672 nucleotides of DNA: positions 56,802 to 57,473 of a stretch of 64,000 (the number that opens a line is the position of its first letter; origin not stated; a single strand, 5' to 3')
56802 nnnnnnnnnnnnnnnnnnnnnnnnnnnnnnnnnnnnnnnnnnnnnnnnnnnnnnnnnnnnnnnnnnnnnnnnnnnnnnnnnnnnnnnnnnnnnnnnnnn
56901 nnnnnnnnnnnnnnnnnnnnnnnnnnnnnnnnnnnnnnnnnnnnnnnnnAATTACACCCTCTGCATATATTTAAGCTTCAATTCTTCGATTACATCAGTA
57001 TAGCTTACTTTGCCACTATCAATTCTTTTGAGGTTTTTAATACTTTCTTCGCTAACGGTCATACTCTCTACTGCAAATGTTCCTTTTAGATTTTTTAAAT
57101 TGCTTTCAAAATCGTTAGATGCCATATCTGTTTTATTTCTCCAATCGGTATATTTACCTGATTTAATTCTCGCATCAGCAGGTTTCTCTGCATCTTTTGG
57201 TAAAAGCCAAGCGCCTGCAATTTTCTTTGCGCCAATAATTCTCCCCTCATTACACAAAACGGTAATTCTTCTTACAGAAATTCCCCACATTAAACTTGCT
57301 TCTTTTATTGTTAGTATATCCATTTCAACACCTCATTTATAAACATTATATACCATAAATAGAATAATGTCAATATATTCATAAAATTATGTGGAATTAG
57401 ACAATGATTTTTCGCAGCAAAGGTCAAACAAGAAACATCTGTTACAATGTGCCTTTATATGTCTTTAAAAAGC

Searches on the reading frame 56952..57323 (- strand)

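Call 3: search_protein_families(library=pfam, proteins=[window:56952-57323:-], max_evalue=0.1)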
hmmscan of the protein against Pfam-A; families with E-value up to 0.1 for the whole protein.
window:56952-57323:- (123 aa): 2 families
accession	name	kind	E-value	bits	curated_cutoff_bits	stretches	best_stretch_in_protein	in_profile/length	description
PF12728.13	HTH_17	-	4.5e-06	27.3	27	1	4-44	2-41/51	Helix-turn-helix domain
PF20038.5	HTH_59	-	0.0032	17.8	27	1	2-27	6-33/66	Helix-turn-helix domain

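Call 4: search_protein_families(library=padloc, proteins=[window:56952-57323:-], max_evalue=0.1)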
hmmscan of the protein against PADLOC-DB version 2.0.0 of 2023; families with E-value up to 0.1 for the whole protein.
window:56952-57323:- (123 aa): 0 families

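Call 5: search_protein_families(library=ncbifam, proteins=[window:56952-57323:-], max_evalue=0.1)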
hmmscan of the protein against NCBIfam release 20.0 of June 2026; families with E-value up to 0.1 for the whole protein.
window:56952-57323:- (123 aa): 1 family
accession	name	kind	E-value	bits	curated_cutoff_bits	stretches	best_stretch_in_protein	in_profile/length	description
TIGR02350.1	prok_dnaK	equivalog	0.029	12.7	822.55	1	43-110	508-575/596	molecular chaperone DnaK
